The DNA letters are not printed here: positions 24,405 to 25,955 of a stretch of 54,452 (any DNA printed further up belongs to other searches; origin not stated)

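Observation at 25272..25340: The GrdE-like subunit lacks the mid-protein cysteine needed for pyruvoyl formation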

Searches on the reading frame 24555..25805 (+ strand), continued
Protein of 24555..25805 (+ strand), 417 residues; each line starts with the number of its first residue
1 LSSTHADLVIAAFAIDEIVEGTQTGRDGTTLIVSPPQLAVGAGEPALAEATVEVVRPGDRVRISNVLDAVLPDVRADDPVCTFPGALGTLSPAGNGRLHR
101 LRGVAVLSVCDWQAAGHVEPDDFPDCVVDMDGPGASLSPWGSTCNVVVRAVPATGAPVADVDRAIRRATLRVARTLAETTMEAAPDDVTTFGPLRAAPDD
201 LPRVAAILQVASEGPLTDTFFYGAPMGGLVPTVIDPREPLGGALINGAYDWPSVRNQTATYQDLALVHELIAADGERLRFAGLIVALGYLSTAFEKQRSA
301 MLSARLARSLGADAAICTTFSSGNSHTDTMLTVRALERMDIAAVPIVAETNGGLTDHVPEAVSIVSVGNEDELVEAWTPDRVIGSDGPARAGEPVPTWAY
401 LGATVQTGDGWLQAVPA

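Call 44: list_cluster_members(proteins=[P0353, P0389, P0274, P0341, P0301, P0291, P0266, P0350, P0347, P0366])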
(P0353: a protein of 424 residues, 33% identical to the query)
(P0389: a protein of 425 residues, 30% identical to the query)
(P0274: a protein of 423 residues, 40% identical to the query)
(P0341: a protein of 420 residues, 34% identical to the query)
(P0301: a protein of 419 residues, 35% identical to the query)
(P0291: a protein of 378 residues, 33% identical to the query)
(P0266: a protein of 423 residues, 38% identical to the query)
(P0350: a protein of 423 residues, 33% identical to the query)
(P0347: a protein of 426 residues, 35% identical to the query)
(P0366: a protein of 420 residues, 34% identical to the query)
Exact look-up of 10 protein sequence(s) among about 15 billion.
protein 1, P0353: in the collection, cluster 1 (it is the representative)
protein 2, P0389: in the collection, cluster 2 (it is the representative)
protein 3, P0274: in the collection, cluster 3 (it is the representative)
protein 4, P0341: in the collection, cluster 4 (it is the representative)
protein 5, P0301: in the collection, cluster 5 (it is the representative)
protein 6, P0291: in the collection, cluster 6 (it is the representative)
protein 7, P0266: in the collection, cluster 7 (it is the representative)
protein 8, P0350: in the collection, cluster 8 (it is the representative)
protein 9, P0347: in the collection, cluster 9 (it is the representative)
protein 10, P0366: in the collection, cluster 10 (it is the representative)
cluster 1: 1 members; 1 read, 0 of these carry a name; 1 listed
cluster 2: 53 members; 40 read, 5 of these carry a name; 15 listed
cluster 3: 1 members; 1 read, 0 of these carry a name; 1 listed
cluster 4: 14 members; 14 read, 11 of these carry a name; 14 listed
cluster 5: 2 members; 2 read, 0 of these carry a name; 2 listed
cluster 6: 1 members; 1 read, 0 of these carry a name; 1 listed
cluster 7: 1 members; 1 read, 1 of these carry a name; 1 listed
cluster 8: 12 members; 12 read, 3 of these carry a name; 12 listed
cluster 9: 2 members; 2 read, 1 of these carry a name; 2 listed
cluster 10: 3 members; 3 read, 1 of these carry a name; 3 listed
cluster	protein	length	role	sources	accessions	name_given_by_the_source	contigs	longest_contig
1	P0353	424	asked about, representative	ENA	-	-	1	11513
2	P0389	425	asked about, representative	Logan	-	-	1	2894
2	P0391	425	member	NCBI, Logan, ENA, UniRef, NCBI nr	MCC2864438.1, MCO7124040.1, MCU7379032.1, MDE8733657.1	glycine/sarcosine/betaine reductase component B subunit [Ihubacter massiliensis] | Glycine/sarcosine/betaine reductase component B subunit n=1 Tax=Hominibacterium faecale ... | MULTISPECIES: glycine/sarcosine/betaine reductase component B subunit [Eubacteriales ...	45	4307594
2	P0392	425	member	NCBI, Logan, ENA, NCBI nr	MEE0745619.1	MAG: glycine/sarcosine/betaine reductase component B subunit [Anaerovoracaceae bacterium] | glycine/sarcosine/betaine reductase component B subunit [Anaerovoracaceae bacterium]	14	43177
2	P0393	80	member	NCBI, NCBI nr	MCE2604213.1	glycine/sarcosine/betaine reductase component B subunit, partial [Pseudomonas aeruginosa] | glycine/sarcosine/betaine reductase component B subunit [Pseudomonas aeruginosa]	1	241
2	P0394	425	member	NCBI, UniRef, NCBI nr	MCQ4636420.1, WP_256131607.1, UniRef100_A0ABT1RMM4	glycine/sarcosine/betaine reductase component B subunit [Anaerovorax odorimutans] | Glycine/sarcosine/betaine reductase component B subunit n=1 Tax=Anaerovorax odorimutans ...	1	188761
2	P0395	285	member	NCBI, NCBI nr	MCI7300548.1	MAG: glycine/sarcosine/betaine reductase component B subunit, partial [Clostridia ... | glycine/sarcosine/betaine reductase component B subunit [Clostridia bacterium]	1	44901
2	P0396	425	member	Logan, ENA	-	-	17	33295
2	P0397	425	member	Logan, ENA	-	-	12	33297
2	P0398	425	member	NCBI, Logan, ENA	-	-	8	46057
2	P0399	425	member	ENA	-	-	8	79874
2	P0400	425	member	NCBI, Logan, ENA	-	-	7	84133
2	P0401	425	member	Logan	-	-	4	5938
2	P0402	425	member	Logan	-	-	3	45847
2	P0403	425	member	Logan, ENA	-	-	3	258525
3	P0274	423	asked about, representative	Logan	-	-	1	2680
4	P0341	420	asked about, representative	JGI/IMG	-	glycine reductase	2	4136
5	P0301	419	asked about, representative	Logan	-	-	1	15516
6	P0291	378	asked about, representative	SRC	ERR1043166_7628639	-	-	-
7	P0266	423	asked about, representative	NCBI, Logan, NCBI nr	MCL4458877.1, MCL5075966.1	MAG: glycine/sarcosine/betaine reductase component B subunit [Chloroflexi bacterium] | glycine/sarcosine/betaine reductase component B subunit [Chloroflexota bacterium]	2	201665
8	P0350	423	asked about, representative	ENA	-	-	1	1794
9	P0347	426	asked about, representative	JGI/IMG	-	glycine reductase complex component B subunit alpha and beta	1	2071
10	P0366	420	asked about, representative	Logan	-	-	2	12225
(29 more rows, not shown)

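Call 50: search_protein_families(library=ncbifam, proteins=[P0353, P0389, P0368, P0297, P0274, P0301, P0291, P0293, P0343, P0328], max_evalue=1e-20)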
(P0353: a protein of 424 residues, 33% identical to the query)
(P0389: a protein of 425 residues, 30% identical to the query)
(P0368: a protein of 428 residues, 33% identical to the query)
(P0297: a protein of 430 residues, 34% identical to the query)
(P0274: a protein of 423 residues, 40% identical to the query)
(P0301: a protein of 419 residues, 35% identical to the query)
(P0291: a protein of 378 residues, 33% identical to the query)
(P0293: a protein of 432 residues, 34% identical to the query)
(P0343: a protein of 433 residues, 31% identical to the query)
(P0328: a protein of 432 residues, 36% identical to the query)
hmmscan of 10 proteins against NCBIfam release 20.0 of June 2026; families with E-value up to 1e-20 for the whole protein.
P0353 (424 aa): 2 families
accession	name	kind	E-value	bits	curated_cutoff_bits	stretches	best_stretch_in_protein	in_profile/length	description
NF040793.1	sarcosine_GrdG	exception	5e-117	391.3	780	1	8-420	2-424/428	sarcosine reductase complex component B subunit alpha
NF053623.1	fluoroAc_FarE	equivalog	4.7e-48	164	675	1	9-387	5-384/419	fluoroacetate reductase subunit FarE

P0389 (425 aa): 2 families
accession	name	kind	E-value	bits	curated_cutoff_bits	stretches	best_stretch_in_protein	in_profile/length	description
NF040793.1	sarcosine_GrdG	exception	2.9e-123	411.9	780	1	4-419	1-420/428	sarcosine reductase complex component B subunit alpha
NF053623.1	fluoroAc_FarE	equivalog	1.4e-61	208.6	675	1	6-384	5-380/419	fluoroacetate reductase subunit FarE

P0368 (428 aa): 2 families
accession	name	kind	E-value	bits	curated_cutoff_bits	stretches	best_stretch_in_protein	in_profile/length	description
NF040793.1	sarcosine_GrdG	exception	2.6e-142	474.6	780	1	1-424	1-424/428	sarcosine reductase complex component B subunit alpha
NF053623.1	fluoroAc_FarE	equivalog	2.3e-43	148.6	675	1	6-391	8-385/419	fluoroacetate reductase subunit FarE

P0297 (430 aa): 2 families
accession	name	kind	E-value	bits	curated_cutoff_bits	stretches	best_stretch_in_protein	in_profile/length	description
NF040793.1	sarcosine_GrdG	exception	1.9e-66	224.6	780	1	1-393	1-383/428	sarcosine reductase complex component B subunit alpha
NF053623.1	fluoroAc_FarE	equivalog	3.9e-37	128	675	1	4-357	6-342/419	fluoroacetate reductase subunit FarE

P0274 (423 aa): 2 families
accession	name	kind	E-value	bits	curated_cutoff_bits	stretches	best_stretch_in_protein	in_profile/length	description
NF040793.1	sarcosine_GrdG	exception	7.9e-99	331.3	780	1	1-388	1-386/428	sarcosine reductase complex component B subunit alpha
NF053623.1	fluoroAc_FarE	equivalog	3.3e-67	227.1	675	1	3-385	5-376/419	fluoroacetate reductase subunit FarE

P0301 (419 aa): 2 families
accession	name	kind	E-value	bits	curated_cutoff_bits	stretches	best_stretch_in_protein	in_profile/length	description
NF040793.1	sarcosine_GrdG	exception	9.5e-115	383.8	780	1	1-382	1-384/428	sarcosine reductase complex component B subunit alpha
NF053623.1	fluoroAc_FarE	equivalog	4e-57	193.9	675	1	3-381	5-376/419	fluoroacetate reductase subunit FarE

P0291 (378 aa): 2 families
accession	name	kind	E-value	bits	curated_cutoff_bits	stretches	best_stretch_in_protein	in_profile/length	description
NF040793.1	sarcosine_GrdG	exception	3e-93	313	780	1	1-376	1-375/428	sarcosine reductase complex component B subunit alpha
NF053623.1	fluoroAc_FarE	equivalog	1.5e-47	162.4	675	1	2-369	4-362/419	fluoroacetate reductase subunit FarE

P0293 (432 aa): 2 families
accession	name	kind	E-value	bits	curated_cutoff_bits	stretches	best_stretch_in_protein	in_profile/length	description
NF040793.1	sarcosine_GrdG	exception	3e-93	313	780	1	6-402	1-391/428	sarcosine reductase complex component B subunit alpha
NF053623.1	fluoroAc_FarE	equivalog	3.5e-49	167.7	675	1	7-408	4-386/419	fluoroacetate reductase subunit FarE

P0343 (433 aa): 2 families
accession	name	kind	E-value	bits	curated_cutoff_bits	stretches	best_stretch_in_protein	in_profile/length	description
NF040793.1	sarcosine_GrdG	exception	7.7e-79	265.5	780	1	2-391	1-386/428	sarcosine reductase complex component B subunit alpha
NF053623.1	fluoroAc_FarE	equivalog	6.6e-38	130.6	675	1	3-388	4-376/419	fluoroacetate reductase subunit FarE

P0328 (432 aa): 2 families
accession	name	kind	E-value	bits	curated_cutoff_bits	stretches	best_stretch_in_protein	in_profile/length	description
NF040793.1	sarcosine_GrdG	exception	2.8e-70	237.3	780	1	1-388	1-385/428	sarcosine reductase complex component B subunit alpha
NF053623.1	fluoroAc_FarE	equivalog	2.5e-29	102.3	675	1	2-385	4-375/419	fluoroacetate reductase subunit FarE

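Call 58: predict_structure(alignment_id=A1)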
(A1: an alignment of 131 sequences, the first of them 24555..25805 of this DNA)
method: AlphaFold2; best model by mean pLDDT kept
length: 417 residues; sequences in the alignment: 131
mean_pLDDT: 96.0   pTM: 0.94
mean pLDDT of the five models: 96.0, 95.5, 95.2, 95.2, 95.0
residues with pLDDT >= 90: 393; 70-90: 16; 50-70: 5; < 50: 3
segments of 3 or more residues with pLDDT < 50: 1-3
pLDDT, mean of each block of 10 residues (from residue 1): 76 98 98 91 89 98 98 98 97 97 98 94 95 98 98 97 98 98 98 94 98 97 97 98 97 97 98 98 98 98 99 98 96 99 97 95 96 98 93 97 95 80
secondary structure, 60 per line:
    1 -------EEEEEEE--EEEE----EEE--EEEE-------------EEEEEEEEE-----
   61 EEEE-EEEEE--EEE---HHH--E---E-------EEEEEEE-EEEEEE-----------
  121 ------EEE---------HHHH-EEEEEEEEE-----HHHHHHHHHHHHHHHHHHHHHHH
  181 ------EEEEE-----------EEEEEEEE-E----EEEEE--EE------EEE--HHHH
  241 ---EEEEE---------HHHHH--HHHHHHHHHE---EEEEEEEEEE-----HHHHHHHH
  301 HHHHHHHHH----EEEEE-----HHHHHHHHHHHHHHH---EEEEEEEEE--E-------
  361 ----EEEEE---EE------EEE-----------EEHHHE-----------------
elements in order: E8-14 E17-20 E25-27 E30-33 E47-55 E61-64 E66-70 E73-75 E96-102 E104-109 E127-129 H139-142 E144-152 H158-180 E187-191 E203-210 E217-221 E232-234 H237-240 E244-248 H258-262 H265-273 E278-287 H293-309 E314-318 H324-338 E342-350 E365-369 E381-383

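Call 61: fold_search(model_id=the predicted structure, library=pdb)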
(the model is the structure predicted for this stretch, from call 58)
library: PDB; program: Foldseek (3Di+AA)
matches with E <= 10: 1211; with E <= 0.001: 0
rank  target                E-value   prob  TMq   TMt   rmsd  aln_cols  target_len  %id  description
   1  9yhh_A                1.9e-02  0.87  0.17  0.39   8.1       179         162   12  Crystal structure of Chikungunya virus nsP3 macrodomain N24A mutant (P31 crystal form) in complex with ADP-ribose (released 2025-11-26)
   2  9yhl_A                2.6e-02  0.84  0.17  0.39   8.1       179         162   12  Crystal structure of Chikungunya virus nsP3 macrodomain N24A D31N double mutant (P31 crystal form) in complex with ADP (released 2025-11-26)
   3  3gpo_D                3.0e-02  0.89  0.17  0.40   7.4       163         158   13  Crystal structure of macro domain of Chikungunya virus in complex with ADP-ribose (released 2009-07-21)
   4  9yhm_A                3.4e-02  0.99  0.14  0.34   4.7        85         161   16  Crystal structure of Chikungunya virus nsP3 macrodomain N24A D31N double mutant (P31 crystal form) (released 2025-11-26)
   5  3gqo_A                4.1e-02  0.93  0.18  0.42   5.7       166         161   10  Crystal structure of macro domain of Venezuelan Equine Encephalitis virus in complex with ADP-ribose (released 2009-07-21)
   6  3gpo_B                4.1e-02  0.85  0.18  0.41   6.0       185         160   10  Crystal structure of macro domain of Chikungunya virus in complex with ADP-ribose (released 2009-07-21)
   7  6vuq_D                4.1e-02  0.80  0.17  0.41   7.6       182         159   10  Crystal structure of CHIKV nsP3 macrodomain soaked with ADP-ribose (released 2021-01-13)
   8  3gpg_D                4.3e-02  0.98  0.14  0.34   4.7        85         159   16  Crystal structure of macro domain of Chikungunya virus (released 2009-07-21)
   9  9yhl_B                4.5e-02  0.99  0.14  0.33   3.2        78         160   18  Crystal structure of Chikungunya virus nsP3 macrodomain N24A D31N double mutant (P31 crystal form) in complex with ADP (released 2025-11-26)
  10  6fy5_A                5.7e-02  0.47  0.17  0.31   9.9       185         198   14  Crystal structure of the macro domain of human macroh2a2 (released 2018-04-04)
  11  9yhh_B                6.0e-02  0.97  0.14  0.34   4.6        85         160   16  Crystal structure of Chikungunya virus nsP3 macrodomain N24A mutant (P31 crystal form) in complex with ADP-ribose (released 2025-11-26)
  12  7h6j_D                6.0e-02  0.96  0.14  0.33   4.9        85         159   16  Group deposition for crystallographic fragment screening of Chikungunya virus nsP3 macrodomain -- Crystal structure of (released 2024-05-29)
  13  6r0r                  6.0e-02  0.84  0.18  0.41   6.1       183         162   10  Getah virus macro domain in complex with ADPr covalently bond to Cys34 (released 2020-04-01)
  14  6vuq_A                6.4e-02  0.51  0.16  0.36   8.7       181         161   11  Crystal structure of CHIKV nsP3 macrodomain soaked with ADP-ribose (released 2021-01-13)
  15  9yhc_B                6.8e-02  0.96  0.14  0.34   4.7        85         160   16  Crystal structure of Chikungunya virus nsP3 macrodomain D31H mutant (P31 crystal form) (released 2025-11-26)
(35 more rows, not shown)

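Call 64: search_dna_similar(query=P0274, collection=plasmids, mode=protein, max_evalue=1e-10, max_rows=40)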
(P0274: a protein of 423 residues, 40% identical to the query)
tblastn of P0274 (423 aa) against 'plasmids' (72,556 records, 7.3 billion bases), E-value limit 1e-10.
Records with a match: 6; places in all: 8; records where one place covers at least 80% of the query: 6.
Best place of each record, by identity: <60% 6.
By first word of the organism name: Enterococcus 3; Acetoanaerobium 1; Peptoclostridium 1; Photobacterium 1.
By predicted mobility (MOB-suite, as given by PLSDB): non-mobilizable 6.
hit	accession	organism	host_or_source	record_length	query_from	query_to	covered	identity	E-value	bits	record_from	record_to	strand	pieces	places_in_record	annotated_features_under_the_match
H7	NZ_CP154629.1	Acetoanaerobium noterae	cell culture,Sludge of a digestion ...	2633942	1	423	100%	38.8%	2e-86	295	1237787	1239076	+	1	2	none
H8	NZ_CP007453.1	Peptoclostridium acidaminophilum DSM 3953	black mud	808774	1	384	91%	40.6%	3e-85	291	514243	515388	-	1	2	grdG: sarcosine reductase complex component B subunit alpha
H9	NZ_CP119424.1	Photobacterium sp. DA100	-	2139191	1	420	99%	36.7%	2e-79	274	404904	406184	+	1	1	none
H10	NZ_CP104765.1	Enterococcus raffinosus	Homo sapiens,urine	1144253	1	384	91%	36.4%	8e-68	241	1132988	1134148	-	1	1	record has no annotation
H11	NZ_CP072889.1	Enterococcus raffinosus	stream/river surface water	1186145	1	384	91%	36.4%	8e-68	241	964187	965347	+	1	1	record has no annotation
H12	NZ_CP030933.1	Enterococcus gilvus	cow,milk,milk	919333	1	384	91%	36.1%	5e-69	244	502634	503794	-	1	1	glycine/sarcosine/betaine reductase component B subunit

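Call 65: get_annotated_region(hit=H8, flank=15000)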
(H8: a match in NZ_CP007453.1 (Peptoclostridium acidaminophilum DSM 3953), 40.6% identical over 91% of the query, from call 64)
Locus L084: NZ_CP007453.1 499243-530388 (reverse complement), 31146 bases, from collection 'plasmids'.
description: Peptoclostridium acidaminophilum DSM 3953 strain al-2 plasmid EAL2_808p, complete sequence
organism: Peptoclostridium acidaminophilum DSM 3953 (NCBI taxid 1286171)
taxonomy: Bacteria; Bacillota; Clostridia; Peptostreptococcales; Peptoclostridiaceae; Peptoclostridium; Peptoclostridium acidaminophilum; Peptoclostridium acidaminophilum DSM 3953
host: -; source: black mud; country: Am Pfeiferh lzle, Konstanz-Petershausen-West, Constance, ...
typing (MOB-suite, as given by PLSDB): non-mobilizable
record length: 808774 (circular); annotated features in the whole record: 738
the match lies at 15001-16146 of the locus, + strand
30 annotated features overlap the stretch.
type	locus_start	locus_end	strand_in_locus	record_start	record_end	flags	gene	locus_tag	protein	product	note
CDS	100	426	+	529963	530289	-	-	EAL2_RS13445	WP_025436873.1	metalloregulator ArsR/SmtB family transcription factor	GO:0006355 - regulation of DNA-templated transcription [Evidence IEA]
CDS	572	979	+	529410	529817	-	-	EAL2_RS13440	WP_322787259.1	DUF2703 domain-containing protein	-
CDS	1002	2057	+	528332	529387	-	arsB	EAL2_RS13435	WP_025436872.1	ACR3 family arsenite efflux transporter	-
CDS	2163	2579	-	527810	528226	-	-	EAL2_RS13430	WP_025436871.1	arsenate reductase ArsC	-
CDS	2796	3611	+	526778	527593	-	-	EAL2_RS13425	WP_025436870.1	alpha/beta hydrolase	-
CDS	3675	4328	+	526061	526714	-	-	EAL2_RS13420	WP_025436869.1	hypothetical protein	-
CDS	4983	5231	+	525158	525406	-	-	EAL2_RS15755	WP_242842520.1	hypothetical protein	-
CDS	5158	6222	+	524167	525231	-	ltrA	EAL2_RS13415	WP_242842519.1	group II intron reverse transcriptase/maturase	GO:0000373 - Group II intron splicing [Evidence IEA]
CDS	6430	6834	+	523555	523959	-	tnpA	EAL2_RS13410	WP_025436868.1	IS200/IS605 family transposase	-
CDS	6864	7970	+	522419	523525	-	tnpB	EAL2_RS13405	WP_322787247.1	IS200/IS605 family element RNA-guided endonuclease TnpB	-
CDS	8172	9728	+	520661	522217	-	-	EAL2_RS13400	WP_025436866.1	hypothetical protein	-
CDS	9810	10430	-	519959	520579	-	-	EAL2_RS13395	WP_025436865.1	DUF2202 domain-containing protein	-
CDS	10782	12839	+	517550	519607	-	-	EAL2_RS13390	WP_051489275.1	transporter substrate-binding domain-containing protein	-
CDS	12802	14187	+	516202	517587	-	-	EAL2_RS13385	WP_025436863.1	sigma-54 dependent transcriptional regulator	GO:0006355 - regulation of DNA-templated transcription [Evidence IEA]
CDS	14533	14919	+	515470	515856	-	-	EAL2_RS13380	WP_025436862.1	GrdX family protein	-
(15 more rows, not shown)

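Call 69: search_protein_families(library=ncbifam, proteins=[L084:15001-16284:+], max_evalue=1e-20)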
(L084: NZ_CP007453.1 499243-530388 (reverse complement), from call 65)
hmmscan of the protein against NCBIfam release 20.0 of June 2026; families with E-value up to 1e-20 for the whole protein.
L084:15001-16284:+ (428 aa): 3 families
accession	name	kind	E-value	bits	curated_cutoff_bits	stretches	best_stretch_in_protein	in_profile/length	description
NF040793.1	sarcosine_GrdG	exception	1e-265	881.2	780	1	1-428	1-428/428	sarcosine reductase complex component B subunit alpha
NF053623.1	fluoroAc_FarE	equivalog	9.7e-61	205.8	675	1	2-392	4-385/419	fluoroacetate reductase subunit FarE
TIGR04480.1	D_pro_red_PrdA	equivalog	3.5e-22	78.8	700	1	7-339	174-509/587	D-proline reductase (dithiol) proprotein PrdA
